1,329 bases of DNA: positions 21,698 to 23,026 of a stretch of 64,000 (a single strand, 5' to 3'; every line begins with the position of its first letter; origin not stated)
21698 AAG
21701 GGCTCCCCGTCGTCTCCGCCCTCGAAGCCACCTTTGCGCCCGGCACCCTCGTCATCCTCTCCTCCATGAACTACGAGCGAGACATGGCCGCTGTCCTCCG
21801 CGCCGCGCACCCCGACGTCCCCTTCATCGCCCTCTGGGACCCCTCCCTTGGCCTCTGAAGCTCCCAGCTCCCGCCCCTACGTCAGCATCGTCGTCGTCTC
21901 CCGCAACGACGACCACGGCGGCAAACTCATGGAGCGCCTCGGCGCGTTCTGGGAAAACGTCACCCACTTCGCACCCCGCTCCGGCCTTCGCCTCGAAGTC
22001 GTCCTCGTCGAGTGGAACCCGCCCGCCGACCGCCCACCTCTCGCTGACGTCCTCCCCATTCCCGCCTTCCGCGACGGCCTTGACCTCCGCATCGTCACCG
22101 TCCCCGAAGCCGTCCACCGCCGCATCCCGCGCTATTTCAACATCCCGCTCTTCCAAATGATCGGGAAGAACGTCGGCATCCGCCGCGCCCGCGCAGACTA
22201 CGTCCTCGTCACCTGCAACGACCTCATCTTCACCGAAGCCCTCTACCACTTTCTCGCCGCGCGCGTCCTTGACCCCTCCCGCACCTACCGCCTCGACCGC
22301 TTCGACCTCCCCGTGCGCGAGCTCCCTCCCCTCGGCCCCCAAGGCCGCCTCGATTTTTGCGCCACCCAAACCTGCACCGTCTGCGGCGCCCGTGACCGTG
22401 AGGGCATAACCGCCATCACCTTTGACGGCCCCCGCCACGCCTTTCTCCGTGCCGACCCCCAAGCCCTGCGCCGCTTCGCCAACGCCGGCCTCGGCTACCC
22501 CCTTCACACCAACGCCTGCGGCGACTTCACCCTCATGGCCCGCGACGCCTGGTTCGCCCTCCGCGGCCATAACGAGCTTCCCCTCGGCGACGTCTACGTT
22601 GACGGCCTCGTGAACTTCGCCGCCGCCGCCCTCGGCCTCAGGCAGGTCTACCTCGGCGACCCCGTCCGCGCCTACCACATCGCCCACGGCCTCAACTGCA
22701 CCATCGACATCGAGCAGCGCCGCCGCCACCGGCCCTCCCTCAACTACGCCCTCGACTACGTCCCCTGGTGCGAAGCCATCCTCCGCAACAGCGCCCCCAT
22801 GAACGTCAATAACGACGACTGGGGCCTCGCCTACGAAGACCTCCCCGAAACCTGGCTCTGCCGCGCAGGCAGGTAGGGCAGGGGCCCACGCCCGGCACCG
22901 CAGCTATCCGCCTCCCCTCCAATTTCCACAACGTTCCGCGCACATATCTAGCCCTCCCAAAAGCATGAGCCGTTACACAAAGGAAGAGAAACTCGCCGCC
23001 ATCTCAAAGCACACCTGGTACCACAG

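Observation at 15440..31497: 16-kb methylation-heavy glycan locus combining GDP-hexose and heptose activation, with no export, polymerase or priming genes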

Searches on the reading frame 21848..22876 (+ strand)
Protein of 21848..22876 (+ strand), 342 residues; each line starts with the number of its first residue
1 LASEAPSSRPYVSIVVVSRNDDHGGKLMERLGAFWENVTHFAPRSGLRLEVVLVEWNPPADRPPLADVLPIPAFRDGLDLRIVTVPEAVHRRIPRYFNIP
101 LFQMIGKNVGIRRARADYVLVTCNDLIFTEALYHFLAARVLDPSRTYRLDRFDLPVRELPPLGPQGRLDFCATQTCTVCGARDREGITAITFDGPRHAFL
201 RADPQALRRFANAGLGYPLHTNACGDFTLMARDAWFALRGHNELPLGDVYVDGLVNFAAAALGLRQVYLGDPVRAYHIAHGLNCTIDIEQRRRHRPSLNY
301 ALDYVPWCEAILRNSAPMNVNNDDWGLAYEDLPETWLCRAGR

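Call 3: search_protein_families(library=pfam, proteins=[window:21848-22876:+], max_evalue=0.01)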
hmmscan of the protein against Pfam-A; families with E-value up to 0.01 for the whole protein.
window:21848-22876:+ (342 aa): 0 families

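Call 10: search_protein_families(library=ncbifam, proteins=[window:21848-22876:+], max_evalue=0.001)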
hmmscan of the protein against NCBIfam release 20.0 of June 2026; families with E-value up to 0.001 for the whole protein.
window:21848-22876:+ (342 aa): 0 families
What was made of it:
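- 21848..22876 (+): g06 (X342): glycosyltransferase of a large, unnamed GT-A-fold family. It has no Pfam or NCBIfam hit (calls 3, 10).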

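Call 66: search_solved_structures(query=window:21848-22873:+, max_evalue=1)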
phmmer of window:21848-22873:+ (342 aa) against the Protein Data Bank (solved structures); distinct sequences matched with E-value up to 1: 1.
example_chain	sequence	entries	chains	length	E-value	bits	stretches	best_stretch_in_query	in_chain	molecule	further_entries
8qby_E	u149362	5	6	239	0.19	13.6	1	158-187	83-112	NADH dehydrogenase subunit E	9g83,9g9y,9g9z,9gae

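Call 67: find_homologous_proteins(query=window:21848-22873:+)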
Query window:21848-22873:+ (342 aa): 2565 proteins with E <= 0.001 among 8000 candidates; the best 120 are listed.
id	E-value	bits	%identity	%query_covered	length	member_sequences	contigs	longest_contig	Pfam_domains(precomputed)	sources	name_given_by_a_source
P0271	1.1e-236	802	100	100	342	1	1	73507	-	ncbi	-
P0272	2.1e-95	338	46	96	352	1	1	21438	-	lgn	-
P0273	3.9e-93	330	50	96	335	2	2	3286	-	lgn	-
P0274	5.7e-88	313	44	95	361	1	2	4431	-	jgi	-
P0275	3.2e-83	298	48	95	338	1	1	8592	-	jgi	-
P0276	1.8e-77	279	44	96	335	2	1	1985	-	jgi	jgi:hypothetical protein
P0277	2.2e-72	262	41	96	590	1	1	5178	-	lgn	-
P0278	1.4e-69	253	45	86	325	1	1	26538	-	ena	-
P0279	4.5e-68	248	39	98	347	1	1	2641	-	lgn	-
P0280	7.5e-68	247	43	97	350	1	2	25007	-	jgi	jgi:hypothetical protein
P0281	8.9e-68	247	41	97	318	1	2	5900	-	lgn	-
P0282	1.0e-67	247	52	68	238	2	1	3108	-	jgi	jgi:hypothetical protein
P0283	6.3e-67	244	42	96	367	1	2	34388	-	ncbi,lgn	-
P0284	6.5e-67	244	41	94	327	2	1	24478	-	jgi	jgi:hypothetical protein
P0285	1.2e-66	243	40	98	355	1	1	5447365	-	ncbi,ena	-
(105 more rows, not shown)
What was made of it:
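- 21848..22876 (+): More than 2,500 homologues were found, all 'hypothetical' (call 67).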

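Call 69: find_encoding_contigs(protein=P0272, flank=10000, max_places=2)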
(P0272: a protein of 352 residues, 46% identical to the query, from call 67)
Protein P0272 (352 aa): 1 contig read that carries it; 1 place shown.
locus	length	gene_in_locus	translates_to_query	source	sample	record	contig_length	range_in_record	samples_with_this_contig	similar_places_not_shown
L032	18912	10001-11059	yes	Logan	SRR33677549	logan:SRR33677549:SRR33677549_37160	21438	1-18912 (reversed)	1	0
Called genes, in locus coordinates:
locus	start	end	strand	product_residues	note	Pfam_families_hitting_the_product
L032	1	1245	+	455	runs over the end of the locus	PF01210:NAD_Gly3P_dh_N (faint), PF02737:3HCDH_N (faint), PF02826:2-Hacid_dh_C (faint), PF03446:NAD_binding_2 (weak), PF03721:UDPG_MGDP_dh_N, PF03807:F420_oxidored (faint), PF00984:UDPG_MGDP_dh, PF03720:UDPG_MGDP_dh_C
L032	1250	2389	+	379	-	-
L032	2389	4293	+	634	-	PF05050:Methyltransf_21, PF22674:C2185-like_N (weak)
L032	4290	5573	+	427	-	PF05050:Methyltransf_21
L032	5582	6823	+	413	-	PF00535:Glycos_transf_2, PF13641:Glyco_tranf_2_3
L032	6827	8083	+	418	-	-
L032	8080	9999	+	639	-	PF05050:Methyltransf_21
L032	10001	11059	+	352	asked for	-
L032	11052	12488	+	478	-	PF05050:Methyltransf_21, PF13489:Methyltransf_23 (weak)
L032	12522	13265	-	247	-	-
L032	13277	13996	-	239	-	-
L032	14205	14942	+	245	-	PF00994:MoCF_biosynth, PF24102:FLAD1_M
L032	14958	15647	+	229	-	PF00561:Abhydrolase_1, PF00975:Thioesterase (weak), PF12146:Hydrolase_4 (weak), PF12697:Abhydrolase_6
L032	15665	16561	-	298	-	PF10340:Say1_Mug180, PF20434:BD-FAE, PF07859:Abhydrolase_3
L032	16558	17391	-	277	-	PF00491:Arginase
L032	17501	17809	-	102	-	-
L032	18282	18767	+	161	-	PF02469:Fasciclin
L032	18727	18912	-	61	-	?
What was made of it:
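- In L032 the module abuts unrelated housekeeping genes on one side (call 69). L032 carries the module as a compact unit next to housekeeping genes, with four FkbM genes (call 69).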

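Call 73: predict_structure(alignment_id=A5)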
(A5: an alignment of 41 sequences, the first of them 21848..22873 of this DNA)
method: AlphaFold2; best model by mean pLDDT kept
length: 342 residues; sequences in the alignment: 41
mean_pLDDT: 91.3   pTM: 0.92
mean pLDDT of the five models: 91.3, 91.3, 90.6, 90.4, 89.2
residues with pLDDT >= 90: 258; 70-90: 67; 50-70: 15; < 50: 2
segments of 3 or more residues with pLDDT < 50: none
pLDDT, mean of each block of 10 residues (from residue 1): 68 95 83 96 96 96 94 91 97 90 94 98 96 98 96 93 97 92 73 95 98 93 78 98 84 93 96 94 76 82 93 94 96 95 72
secondary structure, 60 per line:
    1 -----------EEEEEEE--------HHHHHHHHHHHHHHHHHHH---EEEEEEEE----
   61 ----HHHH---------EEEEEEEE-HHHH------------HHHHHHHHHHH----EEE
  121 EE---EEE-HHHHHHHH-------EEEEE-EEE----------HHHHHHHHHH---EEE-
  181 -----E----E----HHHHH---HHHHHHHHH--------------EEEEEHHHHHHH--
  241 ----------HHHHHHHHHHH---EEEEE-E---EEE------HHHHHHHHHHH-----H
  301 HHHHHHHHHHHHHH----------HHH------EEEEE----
elements in order: E12-18 H27-45 E49-56 H65-68 E78-85 H87-90 H103-113 E118-122 E126-128 H130-137 E145-149 E151-153 H164-173 E177-179 H196-200 H204-212 E227-231 H232-238 H251-261 E265-269 E275-277 H284-294 H300-314 E334-338

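Call 76: fold_search(model_id=the predicted structure, library=pdb)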
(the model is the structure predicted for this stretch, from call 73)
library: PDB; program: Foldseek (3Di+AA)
matches with E <= 10: 1250; with E <= 0.001: 181
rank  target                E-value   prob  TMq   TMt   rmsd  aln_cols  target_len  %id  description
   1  2z86_C                3.3e-08  1.00  0.42  0.25   8.9       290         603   13  Crystal structure of chondroitin polymerase from Escherichia coli strain K4 (K4CP) complexed with UDP-GlcUA and UDP (released 2008-09-16)
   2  2z87_A                4.5e-08  1.00  0.47  0.28  10.5       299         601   14  Crystal structure of chondroitin polymerase from Escherichia coli strain K4 (K4CP) complexed with UDP-GalNAc and UDP (released 2008-09-16)
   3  2z87_B                6.5e-08  1.00  0.44  0.27   7.2       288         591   12  Crystal structure of chondroitin polymerase from Escherichia coli strain K4 (K4CP) complexed with UDP-GalNAc and UDP (released 2008-09-16)
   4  9h6k_A                6.5e-08  1.00  0.42  0.33  12.4       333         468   14  Human B4GALNT1 in Complex with UDP-GalNac (released 2025-07-16)
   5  2z86_B                1.2e-07  1.00  0.45  0.27   8.6       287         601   14  Crystal structure of chondroitin polymerase from Escherichia coli strain K4 (K4CP) complexed with UDP-GlcUA and UDP (released 2008-09-16)
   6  2z86_A                1.3e-07  1.00  0.45  0.28   8.5       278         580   12  Crystal structure of chondroitin polymerase from Escherichia coli strain K4 (K4CP) complexed with UDP-GlcUA and UDP (released 2008-09-16)
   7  2z86_D                2.6e-07  1.00  0.44  0.27   9.0       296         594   14  Crystal structure of chondroitin polymerase from Escherichia coli strain K4 (K4CP) complexed with UDP-GlcUA and UDP (released 2008-09-16)
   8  4d11_D                2.6e-07  1.00  0.47  0.35  10.4       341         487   13  GalNAc-T2 crystal soaked with UDP-5SGalNAc, mEA2 peptide and manganese (Lower resolution dataset) (released 2014-05-28)
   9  4d0z_C                2.6e-07  1.00  0.43  0.32  11.1       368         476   12  GalNAc-T2 crystal soaked with UDP-5SGalNAc, mEA2 and manganese (Higher resolution dataset) (released 2014-05-28)
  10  4d11_C                3.0e-07  1.00  0.42  0.35  10.9       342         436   13  GalNAc-T2 crystal soaked with UDP-5SGalNAc, mEA2 peptide and manganese (Lower resolution dataset) (released 2014-05-28)
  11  9jn3_A                3.4e-07  1.00  0.50  0.57   5.5       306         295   15  Crystal structure of AvpGT in complex with Ara-A (released 2025-01-29)
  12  4d11_B                4.6e-07  1.00  0.46  0.35   9.2       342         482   14  GalNAc-T2 crystal soaked with UDP-5SGalNAc, mEA2 peptide and manganese (Lower resolution dataset) (released 2014-05-28)
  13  5ndf_E                4.9e-07  1.00  0.47  0.35  10.2       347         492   14  Small-molecule inhibition of ppGalNAc-Ts selectively reduces mucin-type O-glycosylation (released 2017-11-01)
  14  5fv9_B                4.9e-07  1.00  0.45  0.33   9.9       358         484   13  Crystal structure of GalNAc-T2 in complex with compound 16d (released 2016-03-09)
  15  6nqt_E                5.5e-07  1.00  0.45  0.33  10.7       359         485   12  GalNac-T2 soaked with UDP-sugar (released 2020-01-29)
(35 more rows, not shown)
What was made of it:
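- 21848..22876 (+): The AF2 model has pLDDT 91 (call 73), and Foldseek matches K4CP chondroitin polymerase, GalNAc-T2 and AvpGT (call 76).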

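Call 89: find_encoding_contigs(protein=P0285, flank=10000, max_places=1)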
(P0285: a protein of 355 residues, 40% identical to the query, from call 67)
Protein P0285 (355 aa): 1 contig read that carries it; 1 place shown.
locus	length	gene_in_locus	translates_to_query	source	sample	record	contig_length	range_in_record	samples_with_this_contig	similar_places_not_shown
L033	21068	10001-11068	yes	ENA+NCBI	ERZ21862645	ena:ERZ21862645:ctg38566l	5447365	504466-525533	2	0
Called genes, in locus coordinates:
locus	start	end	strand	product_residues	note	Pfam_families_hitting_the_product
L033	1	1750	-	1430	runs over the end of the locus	PF00535:Glycos_transf_2, PF10111:Glyco_tranf_2_2, PF13641:Glyco_tranf_2_3, PF13439:Glyco_transf_4, PF13579:Glyco_trans_4_4, PF00534:Glycos_transf_1, PF13692:Glyco_trans_1_4, PF04464:Glyphos_transf, +1 more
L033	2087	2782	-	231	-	PF03567:Sulfotransfer_2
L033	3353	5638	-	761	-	PF00535:Glycos_transf_2, PF10111:Glyco_tranf_2_2, PF13641:Glyco_tranf_2_3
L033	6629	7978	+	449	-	PF03446:NAD_binding_2 (faint), PF03721:UDPG_MGDP_dh_N, PF00984:UDPG_MGDP_dh, PF03720:UDPG_MGDP_dh_C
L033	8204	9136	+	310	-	PF01370:Epimerase, PF04321:RmlD_sub_bind, PF16363:GDP_Man_Dehyd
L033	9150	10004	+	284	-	PF13489:Methyltransf_23, PF01209:Ubie_methyltran, PF02353:CMAS, PF13847:Methyltransf_31, PF08241:Methyltransf_11, PF08242:Methyltransf_12, PF09445:Methyltransf_15, PF13649:Methyltransf_25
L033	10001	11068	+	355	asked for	-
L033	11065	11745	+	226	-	PF08241:Methyltransf_11 (weak), PF13649:Methyltransf_25 (faint), PF03269:DUF268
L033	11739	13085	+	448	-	-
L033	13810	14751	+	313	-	PF01073:3Beta_HSD, PF01370:Epimerase, PF02719:Polysacc_synt_2, PF04321:RmlD_sub_bind, PF05368:NmrA (weak), PF07993:NAD_binding_4 (faint), PF13460:NAD_binding_10, PF16363:GDP_Man_Dehyd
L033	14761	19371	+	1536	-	PF13469:Sulfotransfer_3, PF05050:Methyltransf_21, PF05575:V_cholerae_RfbT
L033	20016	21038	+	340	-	PF01073:3Beta_HSD, PF01370:Epimerase, PF02719:Polysacc_synt_2, PF04321:RmlD_sub_bind, PF05368:NmrA, PF07993:NAD_binding_4 (faint), PF13460:NAD_binding_10, PF16363:GDP_Man_Dehyd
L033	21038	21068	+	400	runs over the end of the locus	PF00155:Aminotran_1_2 (weak), PF01041:DegT_DnrJ_EryC1, PF01053:Cys_Met_Meta_PP (weak)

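Call 90: find_encoding_contigs(protein=P0283, flank=10000, max_places=1)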
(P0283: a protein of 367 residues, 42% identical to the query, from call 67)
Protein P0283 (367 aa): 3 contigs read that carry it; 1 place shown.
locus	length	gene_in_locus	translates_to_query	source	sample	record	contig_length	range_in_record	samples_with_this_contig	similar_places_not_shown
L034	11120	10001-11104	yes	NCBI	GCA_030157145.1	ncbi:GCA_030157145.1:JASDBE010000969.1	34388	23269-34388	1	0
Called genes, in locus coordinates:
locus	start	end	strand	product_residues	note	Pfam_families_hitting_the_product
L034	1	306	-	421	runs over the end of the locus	PF04932:Wzy_C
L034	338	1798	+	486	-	PF13727:CoA_binding_3, PF02397:Bac_transf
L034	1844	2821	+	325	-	PF00483:NTP_transferase, PF01128:IspD (faint), PF12804:NTP_transf_3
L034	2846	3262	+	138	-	PF05168:HEPN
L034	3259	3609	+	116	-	PF01909:NTP_transf_2 (weak), PF18765:Polbeta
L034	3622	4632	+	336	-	PF01073:3Beta_HSD, PF01370:Epimerase, PF02719:Polysacc_synt_2, PF04321:RmlD_sub_bind, PF05368:NmrA, PF07993:NAD_binding_4, PF16363:GDP_Man_Dehyd, PF13460:NAD_binding_10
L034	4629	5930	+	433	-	PF03721:UDPG_MGDP_dh_N, PF00984:UDPG_MGDP_dh, PF03720:UDPG_MGDP_dh_C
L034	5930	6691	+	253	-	PF13489:Methyltransf_23, PF03848:TehB, PF13847:Methyltransf_31, PF08241:Methyltransf_11, PF08242:Methyltransf_12, PF13649:Methyltransf_25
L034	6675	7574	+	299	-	PF05050:Methyltransf_21 (weak)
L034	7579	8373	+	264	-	-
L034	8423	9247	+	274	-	PF01061:ABC2_membrane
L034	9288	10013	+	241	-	PF13555:AAA_29 (weak), PF00005:ABC_tran, PF13304:AAA_21 (faint)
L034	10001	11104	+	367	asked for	-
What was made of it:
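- On ABC-transporter-dependent O-antigen/capsule locus: They are present beside an X342 homologue in L034 (call 90).
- Closest known: ABC-transporter-dependent O-antigen and capsule loci with methyl-modified chains. Same: Relatives of X342 and the dehydrogenase lie in such loci, next to ABC2_membrane/ABC_tran genes and an FkbM+RfbT-domain protein (calls 89, 90).
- For a surface glycan: an X342 homologue (42%) lies immediately after ABC2_membrane + ABC_tran in a locus with a Bac_transf primer, Wzy_C, a dehydrogenase, an SDR, MT23 and FkbM (L034; call 90). X342 and dehydrogenase relatives sit in ABC-exporter and WbaP-type loci (calls 89, 90).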

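Call 91: find_encoding_contigs(protein=P0278, flank=10000, max_places=1)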
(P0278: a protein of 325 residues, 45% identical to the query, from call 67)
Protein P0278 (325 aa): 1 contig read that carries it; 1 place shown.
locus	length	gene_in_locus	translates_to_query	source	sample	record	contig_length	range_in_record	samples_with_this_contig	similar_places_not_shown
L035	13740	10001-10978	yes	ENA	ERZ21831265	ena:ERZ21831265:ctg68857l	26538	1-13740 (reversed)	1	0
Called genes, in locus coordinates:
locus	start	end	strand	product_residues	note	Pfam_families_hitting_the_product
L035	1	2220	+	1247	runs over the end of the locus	PF14559:TPR_19 (faint), PF13428:TPR_14 (faint), PF13432:TPR_16 (faint), PF07719:TPR_2 (faint), PF13424:TPR_12 (faint), PF13414:TPR_11 (faint)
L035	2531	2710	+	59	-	-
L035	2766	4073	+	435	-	-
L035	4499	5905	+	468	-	PF01120:Alpha_L_fucos, PF16757:Fucosidase_C (weak)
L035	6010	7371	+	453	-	PF13472:Lipase_GDSL_2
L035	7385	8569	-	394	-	PF13378:MR_MLE_C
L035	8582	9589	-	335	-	PF01073:3Beta_HSD, PF01370:Epimerase, PF04321:RmlD_sub_bind, PF05368:NmrA, PF13460:NAD_binding_10, PF16363:GDP_Man_Dehyd, PF07993:NAD_binding_4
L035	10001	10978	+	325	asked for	-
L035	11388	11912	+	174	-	PF08241:Methyltransf_11 (weak), PF08242:Methyltransf_12 (faint), PF13847:Methyltransf_31 (weak)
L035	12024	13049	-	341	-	-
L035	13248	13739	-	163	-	?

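Call 96: search_protein_families(library=pfam, proteins=[L035:12024-13049:-, L032:6827-8083:+, L032:11052-12488:+], max_evalue=0.01)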
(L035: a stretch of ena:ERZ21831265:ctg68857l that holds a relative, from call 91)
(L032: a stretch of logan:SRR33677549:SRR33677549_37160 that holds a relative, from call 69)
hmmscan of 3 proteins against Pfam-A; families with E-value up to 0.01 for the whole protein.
L035:12024-13049:- (341 aa): 1 family
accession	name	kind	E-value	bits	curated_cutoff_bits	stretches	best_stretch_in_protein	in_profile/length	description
PF08003.17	Methyltransf_9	-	5e-05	22.9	23.8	1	143-262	101-216/315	Protein of unknown function (DUF1698)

L032:6827-8083:+ (418 aa): 0 families

L032:11052-12488:+ (478 aa): 6 families
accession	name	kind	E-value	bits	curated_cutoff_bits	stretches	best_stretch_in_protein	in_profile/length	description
PF05050.19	Methyltransf_21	-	5e-14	53.2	22.7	1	73-223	1-173/173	Methyltransferase FkbM domain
PF13489.12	Methyltransf_23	-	7.3e-10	39.3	27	1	271-415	28-135/164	Methyltransferase domain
PF08242.18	Methyltransf_12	-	0.00051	21.2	30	0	343-390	51-98/98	Methyltransferase domain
PF13649.12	Methyltransf_25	-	0.00099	20.2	27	0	338-388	46-97/97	Methyltransferase domain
PF05175.20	MTS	-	0.0016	18.6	23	1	67-130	31-94/170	Methyltransferase small domain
PF08241.18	Methyltransf_11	-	0.0041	18.2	21.2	0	339-391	40-94/95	Methyltransferase domain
